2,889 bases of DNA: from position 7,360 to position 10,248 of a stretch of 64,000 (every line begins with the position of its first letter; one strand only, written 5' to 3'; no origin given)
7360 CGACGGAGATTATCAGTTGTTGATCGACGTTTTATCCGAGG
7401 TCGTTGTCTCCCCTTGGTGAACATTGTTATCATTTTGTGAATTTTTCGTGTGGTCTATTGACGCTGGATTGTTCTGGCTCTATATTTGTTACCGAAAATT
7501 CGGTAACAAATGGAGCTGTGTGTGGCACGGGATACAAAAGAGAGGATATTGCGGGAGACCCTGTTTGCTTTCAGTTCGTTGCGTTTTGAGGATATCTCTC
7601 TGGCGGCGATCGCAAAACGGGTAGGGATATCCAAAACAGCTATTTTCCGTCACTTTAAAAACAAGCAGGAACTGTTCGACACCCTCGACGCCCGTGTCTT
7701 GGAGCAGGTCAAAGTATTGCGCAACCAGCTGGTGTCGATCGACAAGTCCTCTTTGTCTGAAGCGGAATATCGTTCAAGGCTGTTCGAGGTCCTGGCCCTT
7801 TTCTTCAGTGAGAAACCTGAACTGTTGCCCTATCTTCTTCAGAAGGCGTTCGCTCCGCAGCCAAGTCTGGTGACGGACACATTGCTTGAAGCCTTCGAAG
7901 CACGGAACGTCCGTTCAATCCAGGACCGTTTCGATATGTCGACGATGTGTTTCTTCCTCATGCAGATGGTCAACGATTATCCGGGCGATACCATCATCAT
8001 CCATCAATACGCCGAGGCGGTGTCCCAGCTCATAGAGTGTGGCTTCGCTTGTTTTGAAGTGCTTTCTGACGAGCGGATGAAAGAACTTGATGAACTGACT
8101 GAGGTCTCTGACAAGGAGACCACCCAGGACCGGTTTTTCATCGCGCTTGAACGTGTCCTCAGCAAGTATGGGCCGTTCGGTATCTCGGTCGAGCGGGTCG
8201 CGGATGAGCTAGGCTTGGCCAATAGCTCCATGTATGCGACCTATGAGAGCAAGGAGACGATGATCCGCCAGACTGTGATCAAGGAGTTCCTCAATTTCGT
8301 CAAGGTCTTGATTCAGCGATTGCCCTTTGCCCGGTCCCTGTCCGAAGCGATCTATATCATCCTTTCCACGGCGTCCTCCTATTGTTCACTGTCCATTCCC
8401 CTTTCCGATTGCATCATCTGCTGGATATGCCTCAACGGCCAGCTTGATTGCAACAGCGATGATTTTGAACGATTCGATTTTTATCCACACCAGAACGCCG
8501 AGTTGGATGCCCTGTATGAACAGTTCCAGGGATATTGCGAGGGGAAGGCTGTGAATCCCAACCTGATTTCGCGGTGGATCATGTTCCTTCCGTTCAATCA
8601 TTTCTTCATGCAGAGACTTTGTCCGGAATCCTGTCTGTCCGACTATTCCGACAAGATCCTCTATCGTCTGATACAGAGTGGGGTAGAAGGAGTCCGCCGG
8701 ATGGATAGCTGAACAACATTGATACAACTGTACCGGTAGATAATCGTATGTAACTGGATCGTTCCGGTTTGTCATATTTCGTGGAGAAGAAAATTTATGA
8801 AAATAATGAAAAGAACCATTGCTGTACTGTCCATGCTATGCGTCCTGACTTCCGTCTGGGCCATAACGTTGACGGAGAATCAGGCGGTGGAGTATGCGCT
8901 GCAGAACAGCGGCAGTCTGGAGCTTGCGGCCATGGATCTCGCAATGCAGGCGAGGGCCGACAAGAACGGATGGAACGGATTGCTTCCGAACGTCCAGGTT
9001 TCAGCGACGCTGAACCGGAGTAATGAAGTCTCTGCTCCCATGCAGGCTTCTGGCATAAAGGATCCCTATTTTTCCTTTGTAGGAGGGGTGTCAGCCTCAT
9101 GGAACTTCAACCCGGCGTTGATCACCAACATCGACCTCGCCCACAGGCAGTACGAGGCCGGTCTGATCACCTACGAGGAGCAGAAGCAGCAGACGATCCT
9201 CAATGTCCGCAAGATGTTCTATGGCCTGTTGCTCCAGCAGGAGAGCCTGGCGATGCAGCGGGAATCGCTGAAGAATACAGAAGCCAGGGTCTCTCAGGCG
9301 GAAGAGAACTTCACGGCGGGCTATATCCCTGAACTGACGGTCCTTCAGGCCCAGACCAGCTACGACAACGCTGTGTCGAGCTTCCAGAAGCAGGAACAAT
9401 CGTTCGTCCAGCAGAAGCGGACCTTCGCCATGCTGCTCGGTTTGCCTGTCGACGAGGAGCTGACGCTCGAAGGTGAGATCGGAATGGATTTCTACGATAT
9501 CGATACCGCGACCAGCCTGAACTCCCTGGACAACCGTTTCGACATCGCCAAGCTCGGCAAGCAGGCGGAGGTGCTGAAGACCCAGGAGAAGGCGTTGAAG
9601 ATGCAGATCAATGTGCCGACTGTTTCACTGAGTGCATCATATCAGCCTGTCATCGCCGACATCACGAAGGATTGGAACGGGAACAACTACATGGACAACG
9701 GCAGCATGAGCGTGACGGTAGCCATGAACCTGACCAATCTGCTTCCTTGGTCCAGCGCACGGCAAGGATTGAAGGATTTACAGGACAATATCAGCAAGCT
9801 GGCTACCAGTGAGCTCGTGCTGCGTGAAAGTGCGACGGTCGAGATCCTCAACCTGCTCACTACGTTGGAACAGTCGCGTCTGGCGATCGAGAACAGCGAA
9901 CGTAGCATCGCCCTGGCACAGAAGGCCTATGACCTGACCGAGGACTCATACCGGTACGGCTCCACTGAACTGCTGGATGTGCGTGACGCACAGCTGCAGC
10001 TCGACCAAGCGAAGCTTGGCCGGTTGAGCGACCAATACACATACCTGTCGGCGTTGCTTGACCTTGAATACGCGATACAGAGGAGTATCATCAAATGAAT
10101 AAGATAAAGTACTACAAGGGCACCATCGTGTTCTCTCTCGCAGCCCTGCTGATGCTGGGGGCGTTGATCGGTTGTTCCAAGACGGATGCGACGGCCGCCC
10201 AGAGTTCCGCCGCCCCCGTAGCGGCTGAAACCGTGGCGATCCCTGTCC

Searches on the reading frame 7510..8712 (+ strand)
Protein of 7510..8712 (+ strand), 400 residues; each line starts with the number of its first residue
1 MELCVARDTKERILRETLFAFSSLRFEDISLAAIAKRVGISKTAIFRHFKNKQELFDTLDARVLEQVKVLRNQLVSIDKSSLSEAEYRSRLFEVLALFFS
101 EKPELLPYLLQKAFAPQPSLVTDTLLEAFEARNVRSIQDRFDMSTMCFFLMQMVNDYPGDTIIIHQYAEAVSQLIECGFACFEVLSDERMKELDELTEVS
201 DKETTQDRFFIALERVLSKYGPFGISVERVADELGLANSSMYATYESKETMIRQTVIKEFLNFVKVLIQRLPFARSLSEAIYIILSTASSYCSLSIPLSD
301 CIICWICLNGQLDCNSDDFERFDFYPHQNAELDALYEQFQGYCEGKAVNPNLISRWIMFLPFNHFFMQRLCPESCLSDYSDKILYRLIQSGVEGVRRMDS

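Call 85: search_protein_families(library=pfam, proteins=[window:7510-8712:+], max_evalue=0.00001)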
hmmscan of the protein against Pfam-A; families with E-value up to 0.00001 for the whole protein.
window:7510-8712:+ (400 aa): 1 family
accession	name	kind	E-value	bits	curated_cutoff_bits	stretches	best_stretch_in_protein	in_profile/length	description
PF00440.29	TetR_N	-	3.6e-15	55.9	24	1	26-57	14-45/47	Bacterial regulatory proteins, tetR family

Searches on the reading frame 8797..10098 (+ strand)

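Call 85: search_protein_families(library=pfam, proteins=[window:8797-10098:+], max_evalue=0.00001)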
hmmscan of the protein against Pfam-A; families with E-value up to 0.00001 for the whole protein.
window:8797-10098:+ (433 aa): 1 family
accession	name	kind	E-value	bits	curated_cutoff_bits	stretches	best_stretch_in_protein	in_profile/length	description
PF02321.23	OEP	-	3.5e-37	128.5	22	2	28-215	2-187/187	Outer membrane efflux protein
